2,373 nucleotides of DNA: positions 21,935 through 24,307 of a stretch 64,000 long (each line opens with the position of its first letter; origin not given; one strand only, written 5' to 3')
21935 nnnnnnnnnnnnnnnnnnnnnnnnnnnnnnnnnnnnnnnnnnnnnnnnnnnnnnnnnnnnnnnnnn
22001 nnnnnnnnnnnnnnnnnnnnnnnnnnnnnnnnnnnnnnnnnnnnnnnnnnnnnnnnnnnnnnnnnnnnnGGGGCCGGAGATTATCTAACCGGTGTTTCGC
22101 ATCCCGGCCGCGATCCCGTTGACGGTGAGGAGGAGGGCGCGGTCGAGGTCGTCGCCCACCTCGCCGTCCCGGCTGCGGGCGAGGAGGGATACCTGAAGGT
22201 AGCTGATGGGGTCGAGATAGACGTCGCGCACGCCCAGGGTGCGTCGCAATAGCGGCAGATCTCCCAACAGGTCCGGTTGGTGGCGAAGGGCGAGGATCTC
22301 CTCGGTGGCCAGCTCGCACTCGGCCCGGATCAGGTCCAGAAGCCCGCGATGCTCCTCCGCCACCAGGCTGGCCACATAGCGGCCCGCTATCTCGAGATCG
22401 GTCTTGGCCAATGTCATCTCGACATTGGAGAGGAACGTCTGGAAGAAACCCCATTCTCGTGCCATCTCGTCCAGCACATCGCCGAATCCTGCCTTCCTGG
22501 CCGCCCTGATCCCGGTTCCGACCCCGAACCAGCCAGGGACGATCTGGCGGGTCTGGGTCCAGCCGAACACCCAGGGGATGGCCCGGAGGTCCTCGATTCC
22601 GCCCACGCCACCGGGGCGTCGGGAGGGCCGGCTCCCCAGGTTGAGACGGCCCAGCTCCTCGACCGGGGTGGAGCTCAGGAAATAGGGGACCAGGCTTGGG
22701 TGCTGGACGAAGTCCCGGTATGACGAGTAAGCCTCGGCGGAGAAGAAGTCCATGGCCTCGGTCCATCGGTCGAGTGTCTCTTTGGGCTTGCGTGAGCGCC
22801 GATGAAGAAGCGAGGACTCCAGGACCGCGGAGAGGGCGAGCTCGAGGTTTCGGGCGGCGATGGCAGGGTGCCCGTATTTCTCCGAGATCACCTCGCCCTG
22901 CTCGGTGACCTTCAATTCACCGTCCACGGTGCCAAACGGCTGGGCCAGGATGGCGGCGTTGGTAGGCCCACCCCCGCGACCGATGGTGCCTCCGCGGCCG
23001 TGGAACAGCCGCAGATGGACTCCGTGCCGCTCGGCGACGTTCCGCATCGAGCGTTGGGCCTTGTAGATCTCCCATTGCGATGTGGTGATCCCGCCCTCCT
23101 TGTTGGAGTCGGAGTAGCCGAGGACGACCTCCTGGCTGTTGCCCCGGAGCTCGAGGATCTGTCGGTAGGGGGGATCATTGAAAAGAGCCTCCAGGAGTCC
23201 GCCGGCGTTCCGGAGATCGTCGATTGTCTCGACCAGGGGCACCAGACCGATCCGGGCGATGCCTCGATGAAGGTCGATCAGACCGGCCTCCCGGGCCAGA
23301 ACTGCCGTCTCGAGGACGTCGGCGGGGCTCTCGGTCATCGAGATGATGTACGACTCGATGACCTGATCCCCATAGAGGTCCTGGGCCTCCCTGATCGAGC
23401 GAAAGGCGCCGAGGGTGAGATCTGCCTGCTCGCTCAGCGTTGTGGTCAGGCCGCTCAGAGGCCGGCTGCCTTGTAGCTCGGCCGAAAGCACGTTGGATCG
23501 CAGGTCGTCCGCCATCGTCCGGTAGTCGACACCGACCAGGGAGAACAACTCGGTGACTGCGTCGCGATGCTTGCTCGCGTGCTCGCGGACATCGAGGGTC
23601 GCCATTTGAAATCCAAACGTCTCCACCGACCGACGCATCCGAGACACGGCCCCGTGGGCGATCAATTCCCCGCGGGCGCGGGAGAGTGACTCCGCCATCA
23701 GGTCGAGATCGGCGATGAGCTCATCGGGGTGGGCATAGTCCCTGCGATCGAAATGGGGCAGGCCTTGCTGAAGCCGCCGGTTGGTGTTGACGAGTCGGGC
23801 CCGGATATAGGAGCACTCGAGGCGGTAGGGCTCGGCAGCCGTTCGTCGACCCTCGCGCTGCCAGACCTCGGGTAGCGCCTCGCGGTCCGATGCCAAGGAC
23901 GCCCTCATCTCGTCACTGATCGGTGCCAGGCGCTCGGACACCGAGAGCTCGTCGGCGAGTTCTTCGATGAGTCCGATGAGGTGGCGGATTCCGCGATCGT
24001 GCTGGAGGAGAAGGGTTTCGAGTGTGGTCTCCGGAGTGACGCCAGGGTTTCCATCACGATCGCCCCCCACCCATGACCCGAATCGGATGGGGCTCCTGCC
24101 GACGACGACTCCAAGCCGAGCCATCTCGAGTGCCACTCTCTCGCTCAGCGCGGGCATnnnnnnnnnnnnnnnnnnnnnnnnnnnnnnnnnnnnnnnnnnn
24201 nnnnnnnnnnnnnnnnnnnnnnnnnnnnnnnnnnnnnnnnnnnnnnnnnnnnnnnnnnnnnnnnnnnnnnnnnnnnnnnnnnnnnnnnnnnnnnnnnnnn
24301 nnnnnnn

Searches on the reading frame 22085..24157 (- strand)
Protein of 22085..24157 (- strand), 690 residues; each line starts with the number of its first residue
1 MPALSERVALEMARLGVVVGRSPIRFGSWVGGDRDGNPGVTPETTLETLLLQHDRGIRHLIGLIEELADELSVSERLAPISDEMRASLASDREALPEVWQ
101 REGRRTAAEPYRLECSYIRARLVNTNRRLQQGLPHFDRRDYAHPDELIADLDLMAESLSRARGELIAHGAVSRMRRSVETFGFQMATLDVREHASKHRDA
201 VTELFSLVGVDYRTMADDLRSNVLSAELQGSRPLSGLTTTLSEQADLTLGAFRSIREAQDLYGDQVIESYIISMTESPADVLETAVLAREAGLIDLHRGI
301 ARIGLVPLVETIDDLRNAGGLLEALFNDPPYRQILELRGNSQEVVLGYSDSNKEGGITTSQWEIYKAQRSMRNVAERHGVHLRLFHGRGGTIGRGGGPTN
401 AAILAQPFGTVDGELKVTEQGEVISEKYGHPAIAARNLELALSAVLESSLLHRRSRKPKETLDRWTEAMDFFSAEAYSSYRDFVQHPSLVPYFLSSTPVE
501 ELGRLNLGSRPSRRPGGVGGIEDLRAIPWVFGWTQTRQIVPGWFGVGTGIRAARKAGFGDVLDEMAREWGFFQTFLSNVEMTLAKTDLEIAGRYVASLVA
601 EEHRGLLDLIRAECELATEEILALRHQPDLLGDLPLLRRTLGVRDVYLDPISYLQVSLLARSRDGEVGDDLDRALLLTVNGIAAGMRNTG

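Call 37: find_encoding_contigs(protein=window:22085-24157:-, flank=1000, max_places=3)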
Protein window:22085-24157:- (690 aa): no gene with exactly this product is on record in the collection.
